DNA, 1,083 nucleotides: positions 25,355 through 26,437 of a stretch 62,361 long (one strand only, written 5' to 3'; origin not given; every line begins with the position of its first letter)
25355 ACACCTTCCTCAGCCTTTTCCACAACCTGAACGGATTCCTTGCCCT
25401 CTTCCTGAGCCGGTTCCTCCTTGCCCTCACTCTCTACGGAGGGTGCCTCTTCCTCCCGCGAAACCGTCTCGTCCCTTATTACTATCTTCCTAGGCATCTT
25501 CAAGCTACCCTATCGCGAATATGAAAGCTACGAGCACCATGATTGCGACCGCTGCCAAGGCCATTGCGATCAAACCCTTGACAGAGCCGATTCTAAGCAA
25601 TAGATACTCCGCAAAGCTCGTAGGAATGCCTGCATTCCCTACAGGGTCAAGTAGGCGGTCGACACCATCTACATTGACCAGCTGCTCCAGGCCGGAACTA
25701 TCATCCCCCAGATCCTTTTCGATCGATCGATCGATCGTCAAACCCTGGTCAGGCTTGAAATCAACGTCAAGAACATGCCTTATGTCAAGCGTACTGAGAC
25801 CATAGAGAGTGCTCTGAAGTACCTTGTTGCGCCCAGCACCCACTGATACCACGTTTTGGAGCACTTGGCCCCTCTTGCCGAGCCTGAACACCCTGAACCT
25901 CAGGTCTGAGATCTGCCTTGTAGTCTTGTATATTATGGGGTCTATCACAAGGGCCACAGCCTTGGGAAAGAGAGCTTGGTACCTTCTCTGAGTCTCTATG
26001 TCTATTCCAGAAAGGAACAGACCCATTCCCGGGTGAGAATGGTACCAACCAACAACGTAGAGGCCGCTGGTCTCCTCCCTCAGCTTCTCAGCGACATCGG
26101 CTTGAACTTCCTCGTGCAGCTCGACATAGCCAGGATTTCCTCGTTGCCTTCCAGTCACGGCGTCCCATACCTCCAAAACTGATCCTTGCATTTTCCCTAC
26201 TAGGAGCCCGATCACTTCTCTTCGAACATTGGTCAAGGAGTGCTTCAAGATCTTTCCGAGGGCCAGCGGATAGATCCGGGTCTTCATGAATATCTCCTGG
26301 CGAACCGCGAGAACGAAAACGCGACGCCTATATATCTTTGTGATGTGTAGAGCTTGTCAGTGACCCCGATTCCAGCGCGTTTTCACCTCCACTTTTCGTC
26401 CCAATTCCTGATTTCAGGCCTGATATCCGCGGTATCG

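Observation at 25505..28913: Complete eukaryote-type ubiquitylation cassette: Ub - E2 - E1 - RING operon with a divergent JAMM/Rpn11-like isopeptidase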

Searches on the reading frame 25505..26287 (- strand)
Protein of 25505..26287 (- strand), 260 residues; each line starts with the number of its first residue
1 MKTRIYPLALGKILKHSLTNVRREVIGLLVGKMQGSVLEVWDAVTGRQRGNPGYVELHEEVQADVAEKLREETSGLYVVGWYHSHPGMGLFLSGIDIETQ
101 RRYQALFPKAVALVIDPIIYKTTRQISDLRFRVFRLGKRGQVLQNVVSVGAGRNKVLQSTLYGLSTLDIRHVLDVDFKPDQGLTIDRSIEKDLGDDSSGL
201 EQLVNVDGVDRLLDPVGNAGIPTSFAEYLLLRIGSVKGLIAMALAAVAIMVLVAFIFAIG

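Call 3: search_protein_families(library=pfam, proteins=[window:25505-26287:-], max_evalue=1)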
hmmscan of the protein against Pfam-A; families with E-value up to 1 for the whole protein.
window:25505-26287:- (260 aa): 3 families
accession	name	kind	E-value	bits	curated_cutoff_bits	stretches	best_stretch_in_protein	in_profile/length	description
PF01398.27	JAB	-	1.7e-18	67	22.5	1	4-108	7-116/117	JAB1/Mov34/MPN/PAD-1 ubiquitin protease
PF14464.11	Prok-JAB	-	2.2e-08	34.4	25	1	11-102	6-92/114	Prokaryotic homologs of the JAB domain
PF03665.18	UPF0172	-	0.0015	18.9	24.4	1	5-115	4-113/192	Uncharacterised protein family (UPF0172)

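Call 4: search_protein_families(library=ncbifam, proteins=[window:25505-26287:-], max_evalue=1)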
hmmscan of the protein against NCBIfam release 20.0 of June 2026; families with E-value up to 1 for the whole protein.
window:25505-26287:- (260 aa): 1 family
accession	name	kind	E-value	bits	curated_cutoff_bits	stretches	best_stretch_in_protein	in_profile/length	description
NF041370.1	desamp_Halo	equivalog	1.7e-05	24.7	130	1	12-96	10-95/133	desampylase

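Call 19: search_solved_structures(query=window:25505-26284:-, show_alignments=2)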
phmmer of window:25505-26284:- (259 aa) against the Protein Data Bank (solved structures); distinct sequences matched with E-value up to 0.001: 48.
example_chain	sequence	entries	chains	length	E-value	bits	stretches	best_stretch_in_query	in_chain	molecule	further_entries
6fju_A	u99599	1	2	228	1.5e-64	221.2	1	2-175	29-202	26S proteasome regulatory subunit N11-like protein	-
6fjv_A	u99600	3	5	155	9.5e-56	192.4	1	2-144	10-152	26S proteasome regulatory subunit N11-like protein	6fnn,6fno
5vfp_c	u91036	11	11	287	6.9e-21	78.2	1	4-134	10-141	26S proteasome non-ATPase regulatory subunit 14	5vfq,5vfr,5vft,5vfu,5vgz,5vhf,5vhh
22mm_c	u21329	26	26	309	8.3e-21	78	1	4-134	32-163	26S proteasome non-ATPase regulatory subunit 14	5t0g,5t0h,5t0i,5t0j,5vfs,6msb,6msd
12bm_c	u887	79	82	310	8.3e-21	78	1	4-134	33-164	26S proteasome non-ATPase regulatory subunit 14 | Proteasome (Prosome, macropain) 26S subunit, non-ATPase, 14 | RPN11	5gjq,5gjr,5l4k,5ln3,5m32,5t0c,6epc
8usb_c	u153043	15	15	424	1.6e-20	77.1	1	4-134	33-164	26S proteasome non-ATPase regulatory subunit 14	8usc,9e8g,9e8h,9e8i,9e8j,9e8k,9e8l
8amz_V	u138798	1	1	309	2.3e-20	76.5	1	4-163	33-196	26S proteasome regulatory subunit RPN11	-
4ocl_B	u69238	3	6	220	2.6e-20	76.3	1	4-145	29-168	26S proteasome regulatory subunit RPN11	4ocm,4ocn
5u4p_B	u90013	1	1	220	2.6e-20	76.3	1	4-145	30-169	26S proteasome regulatory subunit RPN11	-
5w83_B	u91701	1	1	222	2.7e-20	76.3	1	4-145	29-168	Ubiquitin carboxyl-terminal hydrolase RPN11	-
9w39_c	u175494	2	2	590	3e-20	76.1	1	4-134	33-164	Ubiquitin C-terminal hydrolase PSMD14,Uncharacterized protein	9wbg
4owp_B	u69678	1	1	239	3.2e-20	76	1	4-145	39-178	26S proteasome regulatory subunit RPN11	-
4o8x_B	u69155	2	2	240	3.2e-20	76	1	4-145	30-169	26S proteasome regulatory subunit RPN11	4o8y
6fvt_V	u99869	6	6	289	5.1e-20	75.4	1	4-144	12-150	Ubiquitin carboxyl-terminal hydrolase RPN11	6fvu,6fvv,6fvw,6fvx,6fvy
3jck_G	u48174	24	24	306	6e-20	75.2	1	4-144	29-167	Ubiquitin carboxyl-terminal hydrolase RPN11 | 26S PROTEASOME REGULATORY SUBUNIT RPN11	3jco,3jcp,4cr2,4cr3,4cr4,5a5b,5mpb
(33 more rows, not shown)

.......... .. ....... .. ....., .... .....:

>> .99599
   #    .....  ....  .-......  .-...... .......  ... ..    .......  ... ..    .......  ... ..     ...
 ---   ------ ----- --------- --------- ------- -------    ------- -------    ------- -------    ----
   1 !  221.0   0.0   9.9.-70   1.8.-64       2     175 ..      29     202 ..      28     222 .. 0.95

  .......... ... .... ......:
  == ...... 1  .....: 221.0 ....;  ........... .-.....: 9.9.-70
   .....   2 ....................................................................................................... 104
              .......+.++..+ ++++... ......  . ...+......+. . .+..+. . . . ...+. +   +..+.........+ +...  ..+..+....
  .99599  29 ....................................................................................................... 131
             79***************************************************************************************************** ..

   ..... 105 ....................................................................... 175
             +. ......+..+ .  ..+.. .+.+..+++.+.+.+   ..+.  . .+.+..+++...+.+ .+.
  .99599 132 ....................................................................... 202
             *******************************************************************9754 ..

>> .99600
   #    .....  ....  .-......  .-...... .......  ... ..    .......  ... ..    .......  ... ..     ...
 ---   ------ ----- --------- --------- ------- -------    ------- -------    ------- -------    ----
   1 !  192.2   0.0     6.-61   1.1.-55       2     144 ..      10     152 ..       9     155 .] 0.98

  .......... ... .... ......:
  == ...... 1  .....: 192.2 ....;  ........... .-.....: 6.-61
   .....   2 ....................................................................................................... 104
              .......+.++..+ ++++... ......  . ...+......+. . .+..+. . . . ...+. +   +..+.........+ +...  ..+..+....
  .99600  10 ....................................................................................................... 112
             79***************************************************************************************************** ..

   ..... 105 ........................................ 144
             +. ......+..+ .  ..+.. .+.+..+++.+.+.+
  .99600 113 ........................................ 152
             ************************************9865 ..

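Call 50: search_protein_families(library=padloc, proteins=[window:25505-26284:-], max_evalue=0.01)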
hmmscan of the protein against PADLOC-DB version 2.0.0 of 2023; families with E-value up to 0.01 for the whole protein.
window:25505-26284:- (259 aa): 4 families
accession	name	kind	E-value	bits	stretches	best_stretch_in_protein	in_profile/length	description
PDLC00891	JAB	-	2.3e-05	21.9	1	18-99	30-111/159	JAB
PDLC00890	JAB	-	5e-05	20.9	1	9-134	19-147/157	JAB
PDLC00898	JAB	-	7.5e-05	20.4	1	19-86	37-104/162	JAB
PDLC00899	JAB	-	0.00036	18.3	1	64-120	80-136/160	JAB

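Call 52: find_homologous_proteins(query=window:25505-26284:-, max_evalue=1e-10)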
Query window:25505-26284:- (259 aa): 181 proteins with E <= 1e-10 among 2629 candidates; the best 120 are listed.
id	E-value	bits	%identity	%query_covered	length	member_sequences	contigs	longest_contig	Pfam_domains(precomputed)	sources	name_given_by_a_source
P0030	3.8e-163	559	100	100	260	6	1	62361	PF01398.27,PF14464.12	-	-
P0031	1.7e-159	547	98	100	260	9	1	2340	PF01398.27,PF14464.12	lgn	-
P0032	5.5e-128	444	78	100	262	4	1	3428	PF01398.27,PF14464.12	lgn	-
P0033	4.1e-122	425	75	100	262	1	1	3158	PF01398.27,PF14464.12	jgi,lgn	-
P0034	5.7e-119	414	73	100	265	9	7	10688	PF01398.27,PF14464.12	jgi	-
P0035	1.0e-76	276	53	91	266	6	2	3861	PF01398.27,PF14464.12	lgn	-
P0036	8.1e-76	273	52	91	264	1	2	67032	PF01398.27,PF03665.19,PF14464.12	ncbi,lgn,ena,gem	-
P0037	8.1e-76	273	52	91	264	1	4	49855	PF01398.27,PF03665.19,PF14464.12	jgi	-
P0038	9.0e-76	273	53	91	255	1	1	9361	PF01398.27,PF14464.12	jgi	jgi:26S proteasome regulatory subunit N11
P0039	1.3e-75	272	52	91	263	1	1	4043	PF01398.27,PF03665.19,PF14464.12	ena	-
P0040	1.8e-75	272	52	91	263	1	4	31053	PF01398.27,PF03665.19,PF14464.12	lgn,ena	-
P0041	1.8e-75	272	52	91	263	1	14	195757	PF01398.27,PF03665.19,PF14464.12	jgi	jgi:26S proteasome regulatory subunit N11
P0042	3.3e-75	271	50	97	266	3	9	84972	PF01398.27,PF03665.19,PF14464.12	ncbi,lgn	ncbi:MAG: Mov34/MPN/PAD-1 family protein [Nitrososphaerota archaeon]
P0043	3.1e-72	261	52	90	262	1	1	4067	PF01398.27,PF03665.19,PF14464.12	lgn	-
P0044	1.1e-71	259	47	100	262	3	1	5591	PF01398.27,PF03665.19,PF14464.12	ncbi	-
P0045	2.7e-71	258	67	68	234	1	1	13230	PF01398.27,PF14464.12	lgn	-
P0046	5.3e-70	254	65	68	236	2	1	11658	PF01398.27,PF14464.12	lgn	-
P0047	2.4e-68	248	63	69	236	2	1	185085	PF01398.27,PF03665.19,PF14464.12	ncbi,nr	ncbi:MAG: Mov34/MPN/PAD-1 family protein [Aigarchaeota archaeon]|nr:Mov34/MPN/PAD-1 family protein [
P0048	2.5e-67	245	59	72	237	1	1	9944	PF01398.27,PF03665.19,PF14464.12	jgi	-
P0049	3.4e-67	245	61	69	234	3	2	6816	PF01398.27,PF03665.19,PF14464.12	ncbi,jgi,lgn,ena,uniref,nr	ncbi:MAG TPA: hypothetical protein EYH45_00970 [Candidatus Caldiarchaeum subterraneum]|uniref:MPN do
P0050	4.5e-65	238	59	69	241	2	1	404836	PF01398.27,PF03665.19,PF14464.12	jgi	-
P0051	1.2e-64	236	63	66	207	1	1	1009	PF01398.27,PF03665.19,PF14464.12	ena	-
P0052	8.7e-63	230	56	75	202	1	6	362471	PF01398.27,PF03665.19,PF14464.12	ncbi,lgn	ncbi:MAG: Mov34/MPN/PAD-1 family protein [Candidatus Caldarchaeum sp.]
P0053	2.3e-61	226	59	66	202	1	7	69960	PF01398.27,PF03665.19,PF14464.12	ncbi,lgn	ncbi:MAG: Mov34/MPN/PAD-1 family protein [Candidatus Caldarchaeum sp.]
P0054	4.3e-61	225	55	74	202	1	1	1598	PF01398.27,PF03665.19,PF14464.12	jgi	-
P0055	5.3e-61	224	51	78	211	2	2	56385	PF01398.27,PF14464.12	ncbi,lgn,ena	-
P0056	6.0e-61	224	58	67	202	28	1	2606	PF01398.27,PF03665.19,PF14464.12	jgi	-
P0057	8.2e-61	224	59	68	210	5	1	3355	PF01398.27,PF03665.19,PF14464.12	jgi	-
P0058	2.6e-60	222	50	78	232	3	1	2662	PF01398.27,PF14464.12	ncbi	-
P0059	3.9e-60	222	58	66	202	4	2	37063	PF01398.27,PF03665.19,PF14464.12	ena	-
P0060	5.9e-60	221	59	66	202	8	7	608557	PF01398.27,PF03665.19,PF14464.12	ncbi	ncbi:MAG: Mov34/MPN/PAD-1 family protein [Candidatus Caldarchaeum sp.]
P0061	8.1e-60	221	53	77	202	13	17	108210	PF01398.27,PF03665.19,PF14464.12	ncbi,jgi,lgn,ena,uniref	ncbi:MAG: Mov34/MPN/PAD-1 family protein [Candidatus Caldarchaeum sp.]|uniref:MPN domain-containing 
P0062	8.6e-60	220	58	66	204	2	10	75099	PF01398.27,PF03665.19,PF14464.12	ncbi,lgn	ncbi:MAG: Mov34/MPN/PAD-1 family protein [Candidatus Caldarchaeum sp.]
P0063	9.4e-60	220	57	66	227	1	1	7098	PF01398.27,PF14464.12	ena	-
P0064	1.2e-59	220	58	66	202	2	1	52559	PF01398.27,PF14464.12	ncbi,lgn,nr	ncbi:MAG: Mov34/MPN/PAD-1 family protein [Candidatus Caldarchaeum sp.]|nr:Mov34/MPN/PAD-1 family pro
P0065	1.9e-59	219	59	64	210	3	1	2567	PF01398.27,PF03665.19,PF14464.12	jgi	jgi:26S proteasome regulatory subunit N11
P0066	2.5e-59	219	56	72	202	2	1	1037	PF01398.27,PF03665.19,PF14464.12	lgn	-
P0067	3.8e-59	218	58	66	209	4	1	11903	PF01398.27,PF03665.19,PF14464.12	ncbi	ncbi:MAG: Mov34/MPN/PAD-1 family protein, partial [Candidatus Caldarchaeum sp.]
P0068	4.6e-59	218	52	75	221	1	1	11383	PF01398.27,PF14464.12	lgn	-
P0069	5.1e-59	218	59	66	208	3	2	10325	PF01398.27,PF03665.19,PF14464.12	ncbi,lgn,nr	ncbi:MAG: Mov34/MPN/PAD-1 family protein [Candidatus Caldarchaeum sp.]|nr:Mov34/MPN/PAD-1 family pro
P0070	5.3e-59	218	57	68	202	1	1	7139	PF01398.27,PF03665.19,PF14464.12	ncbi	-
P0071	9.2e-59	217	53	69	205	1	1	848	PF01398.27,PF14464.12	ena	-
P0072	1.2e-58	217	49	76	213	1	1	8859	PF01398.27,PF14464.12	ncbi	-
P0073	1.2e-58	217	57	66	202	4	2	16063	PF01398.27,PF03665.19,PF14464.12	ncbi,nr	ncbi:MAG: Mov34/MPN/PAD-1 family protein [Candidatus Caldarchaeum sp.]|nr:Mov34/MPN/PAD-1 family pro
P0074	1.8e-58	216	57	66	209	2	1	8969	PF01398.27,PF03665.19,PF14464.12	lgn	-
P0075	2.0e-58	216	57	66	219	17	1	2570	PF01398.27,PF14464.12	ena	-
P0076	2.1e-58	216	50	75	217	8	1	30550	PF01398.27,PF14464.12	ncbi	-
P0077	2.2e-58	216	55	71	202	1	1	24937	PF01398.27,PF03665.19,PF14464.12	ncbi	-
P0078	4.0e-58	215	60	64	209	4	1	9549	PF01398.27,PF03665.19,PF14464.12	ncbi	ncbi:MAG: Mov34/MPN/PAD-1 family protein [Nitrososphaerota archaeon]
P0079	7.1e-58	214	57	66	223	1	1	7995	PF01398.27,PF14464.12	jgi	-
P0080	8.4e-58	214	51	79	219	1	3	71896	PF01398.27,PF14464.12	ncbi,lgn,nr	ncbi:MAG: Mov34/MPN/PAD-1 family protein [Nitrososphaeria archaeon]|nr:Mov34/MPN/PAD-1 family protei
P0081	9.1e-58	214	57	66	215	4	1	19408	PF01398.27,PF14464.12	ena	-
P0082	1.9e-57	213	55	66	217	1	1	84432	PF01398.27,PF14464.12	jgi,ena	-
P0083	2.4e-57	212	55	66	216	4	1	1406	PF01398.27,PF14464.12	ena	-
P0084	2.8e-57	212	55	66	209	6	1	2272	PF01398.27,PF14464.12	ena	-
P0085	3.0e-57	212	55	66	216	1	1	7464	PF01398.27,PF14464.12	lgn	-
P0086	3.4e-57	212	55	66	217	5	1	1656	PF01398.27,PF14464.12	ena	-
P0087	3.4e-57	212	55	66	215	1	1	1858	PF01398.27,PF14464.12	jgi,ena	-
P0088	3.6e-57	212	55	66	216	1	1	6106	PF01398.27,PF14464.12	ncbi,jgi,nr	ncbi:MAG TPA: hypothetical protein ENG21_02690 [Nitrososphaeria archaeon]|nr:hypothetical protein [N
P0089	3.7e-57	212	55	66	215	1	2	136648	PF01398.27,PF14464.12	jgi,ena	-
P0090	4.0e-57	212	55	66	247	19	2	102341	PF01398.27,PF14464.12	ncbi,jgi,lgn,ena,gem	-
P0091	4.8e-57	211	55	66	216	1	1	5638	PF01398.27,PF14464.12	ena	-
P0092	5.0e-57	211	56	69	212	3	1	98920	PF01398.27,PF14464.12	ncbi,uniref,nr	ncbi:MAG: hypothetical protein B9J98_02995 [Candidatus Terraquivivens tikiterensis]|uniref:MPN domai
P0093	5.1e-57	211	55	66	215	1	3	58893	PF01398.27,PF14464.12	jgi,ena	-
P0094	5.3e-57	211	55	66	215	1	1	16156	PF01398.27,PF14464.12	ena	-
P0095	6.9e-57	211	54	66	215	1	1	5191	PF01398.27,PF14464.12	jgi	-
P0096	7.0e-57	211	54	66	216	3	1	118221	PF01398.27,PF14464.12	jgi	-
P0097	7.3e-57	211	54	66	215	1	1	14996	PF01398.27,PF14464.12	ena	-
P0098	7.5e-57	211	55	66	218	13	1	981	PF01398.27,PF03665.19,PF14464.12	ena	-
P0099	1.3e-56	210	54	66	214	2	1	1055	PF01398.27,PF03665.19,PF14464.12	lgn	-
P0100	2.1e-56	209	49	78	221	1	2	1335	PF01398.27,PF14464.12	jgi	jgi:proteasome lid subunit RPN8/RPN11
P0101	2.5e-56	209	50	72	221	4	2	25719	PF01398.27,PF14464.12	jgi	jgi:proteasome lid subunit RPN8/RPN11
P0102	2.5e-56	209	55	66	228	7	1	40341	PF01398.27,PF14464.12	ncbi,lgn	-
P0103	2.7e-56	209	54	66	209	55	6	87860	PF01398.27,PF14464.12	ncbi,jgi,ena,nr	ncbi:MAG: Mov34/MPN/PAD-1 family protein [Thaumarchaeota archaeon]|nr:Mov34/MPN/PAD-1 family protein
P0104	4.3e-56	208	54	66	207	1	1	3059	PF01398.27,PF14464.12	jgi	-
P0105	4.9e-56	208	57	65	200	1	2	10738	PF01398.27,PF03665.19,PF14464.12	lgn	-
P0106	5.5e-56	208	54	66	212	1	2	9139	PF01398.27,PF14464.12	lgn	-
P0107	7.1e-56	208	51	69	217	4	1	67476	PF01398.27,PF14464.12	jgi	-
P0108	1.1e-55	207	54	66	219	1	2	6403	PF01398.27,PF03665.19,PF14464.12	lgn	-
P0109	1.2e-55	207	53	66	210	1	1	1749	PF01398.27,PF03665.19,PF14464.12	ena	-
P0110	1.2e-55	207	53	66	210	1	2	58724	PF01398.27,PF03665.19,PF14464.12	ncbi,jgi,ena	-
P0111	1.2e-55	207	53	66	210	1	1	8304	PF01398.27,PF03665.19,PF14464.12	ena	-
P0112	2.7e-55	206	53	66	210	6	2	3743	PF01398.27,PF14464.12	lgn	-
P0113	3.7e-55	205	54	69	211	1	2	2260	PF01398.27,PF03665.19,PF14464.12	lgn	-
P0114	5.5e-55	205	53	69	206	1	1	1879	PF01398.27,PF14464.12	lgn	-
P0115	6.4e-55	205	57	65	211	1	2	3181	PF01398.27,PF03665.19,PF14464.12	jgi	-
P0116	1.4e-54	203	55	65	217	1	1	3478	PF01398.27,PF14464.12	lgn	-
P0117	4.9e-54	202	56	65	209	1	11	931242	PF01398.27,PF03665.19,PF14464.12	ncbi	ncbi:MAG: Mov34/MPN/PAD-1 family protein [Nitrososphaerota archaeon]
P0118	9.3e-54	201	52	76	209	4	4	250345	PF01398.27,PF03665.19,PF14464.12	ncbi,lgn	ncbi:MAG: hypothetical protein QXY58_00285 [Nitrososphaerota archaeon]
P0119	1.1e-53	201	54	65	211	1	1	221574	PF01398.27,PF03665.19,PF14464.12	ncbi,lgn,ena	-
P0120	1.1e-53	200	53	64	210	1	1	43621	PF01398.27,PF14464.12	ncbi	-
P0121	1.2e-53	200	54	64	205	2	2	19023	PF01398.27,PF14464.12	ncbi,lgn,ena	-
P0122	1.6e-53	200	51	70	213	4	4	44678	PF01398.27,PF14464.12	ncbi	ncbi:MAG: Mov34/MPN/PAD-1 family protein [Nitrososphaerota archaeon]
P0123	1.8e-53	200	51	70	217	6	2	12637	PF01398.27,PF14464.12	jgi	-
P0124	1.8e-53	200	55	65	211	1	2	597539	PF01398.27,PF14464.12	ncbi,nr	ncbi:MAG: Mov34/MPN/PAD-1 family protein [Nitrososphaerota archaeon]|nr:Mov34/MPN/PAD-1 family prote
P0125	2.2e-53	200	53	65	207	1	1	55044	PF01398.27,PF14464.12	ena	-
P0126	2.5e-52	196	51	65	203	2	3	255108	PF01398.27,PF14464.12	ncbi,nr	ncbi:MAG: Mov34/MPN/PAD-1 family protein [Aigarchaeota archaeon]|nr:Mov34/MPN/PAD-1 family protein [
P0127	3.0e-52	196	59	58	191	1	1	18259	PF01398.27,PF03665.19,PF14464.12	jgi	jgi:proteasome lid subunit RPN8/RPN11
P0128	1.0e-51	194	52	64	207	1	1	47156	PF01398.27,PF14464.12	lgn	-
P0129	1.2e-51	194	53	65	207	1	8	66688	PF01398.27,PF14464.12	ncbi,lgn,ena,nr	ncbi:MAG: Mov34/MPN/PAD-1 family protein [Thaumarchaeota archaeon]|nr:Mov34/MPN/PAD-1 family protein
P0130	1.2e-51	194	53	65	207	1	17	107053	PF01398.27,PF14464.12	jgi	jgi:26S proteasome regulatory subunit N11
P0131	1.5e-51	193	52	65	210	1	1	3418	PF01398.27,PF14464.12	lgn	-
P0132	1.6e-51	193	53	65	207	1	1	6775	PF01398.27,PF14464.12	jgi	jgi:26S proteasome regulatory subunit N11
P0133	1.7e-51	193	53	65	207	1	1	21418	PF01398.27,PF14464.12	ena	-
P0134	2.1e-51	193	55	65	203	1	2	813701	PF01398.27,PF03665.19,PF14464.12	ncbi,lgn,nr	ncbi:MAG: hypothetical protein RMJ28_02680 [Nitrososphaerota archaeon]|nr:hypothetical protein [Cand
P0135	2.3e-51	193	53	65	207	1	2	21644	PF01398.27,PF14464.12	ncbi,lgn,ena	-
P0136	2.3e-51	193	53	65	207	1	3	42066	PF01398.27,PF14464.12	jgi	-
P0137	2.3e-51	193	52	65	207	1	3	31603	PF01398.27,PF14464.12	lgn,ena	-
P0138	2.3e-51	193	52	65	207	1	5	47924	PF01398.27,PF14464.12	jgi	-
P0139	2.6e-51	193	50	69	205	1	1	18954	PF01398.27,PF14464.12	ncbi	ncbi:MAG: Mov34/MPN/PAD-1 family protein [Candidatus Caldarchaeales archaeon]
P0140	3.1e-51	192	52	65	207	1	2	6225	PF01398.27,PF14464.12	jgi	-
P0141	3.1e-51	192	52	65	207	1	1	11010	PF01398.27,PF14464.12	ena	-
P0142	3.3e-51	192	52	65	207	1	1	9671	PF01398.27,PF14464.12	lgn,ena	-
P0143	3.3e-51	192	52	65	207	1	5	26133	PF01398.27,PF14464.12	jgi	jgi:26S proteasome regulatory subunit N11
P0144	6.6e-51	191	52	65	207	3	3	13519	PF01398.27,PF14464.12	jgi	-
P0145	3.1e-50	189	54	65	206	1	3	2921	PF01398.27,PF03665.19,PF14464.12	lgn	-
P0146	2.8e-49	186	56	64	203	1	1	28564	PF01398.27,PF03665.19,PF14464.12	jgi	-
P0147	1.3e-48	184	54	65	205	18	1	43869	PF01398.27,PF14464.12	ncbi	-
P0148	1.4e-48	184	53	65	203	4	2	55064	PF01398.27,PF14464.12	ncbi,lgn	ncbi:MAG: hypothetical protein QXM16_01705 [Nitrososphaerota archaeon]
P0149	3.4e-47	179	51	69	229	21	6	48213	PF01398.27,PF03665.19,PF14464.12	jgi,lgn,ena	jgi:proteasome lid subunit RPN8/RPN11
